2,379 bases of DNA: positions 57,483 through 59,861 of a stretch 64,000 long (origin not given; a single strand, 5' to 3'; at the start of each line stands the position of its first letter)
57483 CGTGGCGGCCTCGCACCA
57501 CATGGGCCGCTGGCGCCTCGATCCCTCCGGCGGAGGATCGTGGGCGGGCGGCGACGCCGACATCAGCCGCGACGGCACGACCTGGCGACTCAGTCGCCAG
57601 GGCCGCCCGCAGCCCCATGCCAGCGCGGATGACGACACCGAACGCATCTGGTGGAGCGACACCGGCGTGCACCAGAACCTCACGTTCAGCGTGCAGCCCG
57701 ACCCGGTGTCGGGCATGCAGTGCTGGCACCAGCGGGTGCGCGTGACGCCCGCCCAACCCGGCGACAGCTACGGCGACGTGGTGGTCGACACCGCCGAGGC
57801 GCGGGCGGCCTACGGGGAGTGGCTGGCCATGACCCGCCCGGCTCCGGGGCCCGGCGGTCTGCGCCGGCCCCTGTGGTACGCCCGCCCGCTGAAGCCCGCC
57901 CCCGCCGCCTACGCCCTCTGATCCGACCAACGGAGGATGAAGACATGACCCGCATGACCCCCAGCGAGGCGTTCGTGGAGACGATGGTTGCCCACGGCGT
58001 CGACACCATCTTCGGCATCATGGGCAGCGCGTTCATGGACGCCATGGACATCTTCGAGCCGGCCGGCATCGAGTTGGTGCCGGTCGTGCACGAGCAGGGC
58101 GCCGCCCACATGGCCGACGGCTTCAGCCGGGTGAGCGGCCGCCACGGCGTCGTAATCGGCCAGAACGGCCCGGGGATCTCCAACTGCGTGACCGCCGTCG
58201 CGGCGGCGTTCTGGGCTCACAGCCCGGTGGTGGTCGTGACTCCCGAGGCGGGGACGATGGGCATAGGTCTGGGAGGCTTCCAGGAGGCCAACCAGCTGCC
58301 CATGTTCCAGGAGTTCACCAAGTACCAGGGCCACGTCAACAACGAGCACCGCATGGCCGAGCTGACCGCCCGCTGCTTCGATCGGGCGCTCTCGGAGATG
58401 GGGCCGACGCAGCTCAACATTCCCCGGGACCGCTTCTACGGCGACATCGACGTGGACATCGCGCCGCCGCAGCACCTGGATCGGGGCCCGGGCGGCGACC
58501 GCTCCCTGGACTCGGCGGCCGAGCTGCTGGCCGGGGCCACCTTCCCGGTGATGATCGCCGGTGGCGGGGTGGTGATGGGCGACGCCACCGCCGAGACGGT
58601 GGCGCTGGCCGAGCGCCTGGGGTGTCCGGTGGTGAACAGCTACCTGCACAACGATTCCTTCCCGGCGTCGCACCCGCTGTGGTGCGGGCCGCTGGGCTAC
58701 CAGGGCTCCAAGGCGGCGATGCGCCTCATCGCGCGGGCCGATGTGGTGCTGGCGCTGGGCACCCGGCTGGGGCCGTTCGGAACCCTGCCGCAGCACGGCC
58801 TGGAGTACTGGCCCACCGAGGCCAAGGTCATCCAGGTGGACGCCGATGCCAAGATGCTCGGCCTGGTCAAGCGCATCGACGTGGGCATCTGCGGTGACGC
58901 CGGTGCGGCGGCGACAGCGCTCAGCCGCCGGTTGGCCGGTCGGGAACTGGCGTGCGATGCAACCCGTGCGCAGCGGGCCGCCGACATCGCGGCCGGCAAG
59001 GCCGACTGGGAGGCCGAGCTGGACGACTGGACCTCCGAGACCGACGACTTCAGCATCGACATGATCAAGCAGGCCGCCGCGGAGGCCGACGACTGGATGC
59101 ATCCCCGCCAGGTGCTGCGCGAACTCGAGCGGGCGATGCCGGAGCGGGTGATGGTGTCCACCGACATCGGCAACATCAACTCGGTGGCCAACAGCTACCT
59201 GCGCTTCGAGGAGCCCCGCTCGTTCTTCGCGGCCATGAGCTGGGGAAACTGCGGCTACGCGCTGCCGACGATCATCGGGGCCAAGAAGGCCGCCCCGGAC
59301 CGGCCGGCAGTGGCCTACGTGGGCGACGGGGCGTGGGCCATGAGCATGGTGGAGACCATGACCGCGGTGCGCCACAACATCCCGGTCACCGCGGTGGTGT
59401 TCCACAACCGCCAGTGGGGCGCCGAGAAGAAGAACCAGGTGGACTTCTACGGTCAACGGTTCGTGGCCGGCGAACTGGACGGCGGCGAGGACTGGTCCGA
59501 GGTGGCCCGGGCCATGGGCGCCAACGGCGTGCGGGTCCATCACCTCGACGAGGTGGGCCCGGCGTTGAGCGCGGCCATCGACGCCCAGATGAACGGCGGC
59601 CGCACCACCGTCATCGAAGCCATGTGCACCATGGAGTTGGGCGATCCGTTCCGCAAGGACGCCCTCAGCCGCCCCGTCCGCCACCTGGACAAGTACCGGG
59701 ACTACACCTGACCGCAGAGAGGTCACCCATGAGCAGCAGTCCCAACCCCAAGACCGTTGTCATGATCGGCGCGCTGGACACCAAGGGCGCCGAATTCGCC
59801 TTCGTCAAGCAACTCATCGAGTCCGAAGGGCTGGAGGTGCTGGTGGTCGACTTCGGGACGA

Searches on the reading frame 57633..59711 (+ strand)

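Call 7: search_protein_families(library=ncbifam, proteins=[window:57633-59711:+], max_evalue=1e-10)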
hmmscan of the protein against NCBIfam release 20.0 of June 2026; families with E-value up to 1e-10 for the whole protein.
window:57633-59711:+ (692 aa): 51 families (the best 25 are shown)
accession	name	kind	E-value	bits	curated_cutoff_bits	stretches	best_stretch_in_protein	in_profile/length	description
NF005713.0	PRK07525.1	subfamily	1.2e-297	988.3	620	1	105-691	3-588/592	sulfoacetaldehyde acetyltransferase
TIGR03457.1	sulphoacet_xsc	equivalog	1.2e-296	984.7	676.4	1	107-688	1-579/579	sulfoacetaldehyde acetyltransferase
TIGR00118.1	acolac_lg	equivalog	1.8e-91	307.3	538.35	1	108-652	1-525/557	biosynthetic-type acetolactate synthase large subunit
NF004919.0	PRK06276.1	equivalog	2.8e-90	303.3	866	1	109-652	2-529/582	acetolactate synthase large subunit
NF004710.0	PRK06048.1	equivalog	2.4e-87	293.7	976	1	103-664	3-536/561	acetolactate synthase large subunit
NF006052.0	PRK08199.1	subfamily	2.5e-86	290.2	539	1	105-665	5-537/559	thiamine pyrophosphate protein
NF006122.0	PRK08266.1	subfamily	1e-81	275.1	571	2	105-464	1-350/543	hypothetical protein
NF005860.0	PRK07789.1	equivalog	1.5e-78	264.7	881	1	99-650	25-566/615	acetolactate synthase large subunit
NF005039.0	PRK06456.1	equivalog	2.2e-77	260.9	868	1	112-653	6-536/572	acetolactate synthase large subunit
NF006524.0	PRK08978.1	equivalog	2.6e-76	257.1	738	1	110-652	3-515/548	acetolactate synthase 2 catalytic subunit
NF005712.0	PRK07524.1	subfamily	6.9e-72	242.6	500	1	108-652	3-520/536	5-guanidino-2-oxopentanoate decarboxylase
NF005058.0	PRK06466.1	equivalog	1.7e-70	238.1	951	1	107-650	3-535/574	acetolactate synthase 3 large subunit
NF005651.0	PRK07418.1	subfamily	3.5e-70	236.9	942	1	101-651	12-549/617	acetolactate synthase large subunit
NF006581.0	PRK09107.1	equivalog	4.3e-68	230.1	974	1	101-652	4-544/595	acetolactate synthase 3 large subunit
NF006319.0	PRK08527.1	equivalog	2.6e-67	227.5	905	1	105-653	1-530/565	acetolactate synthase large subunit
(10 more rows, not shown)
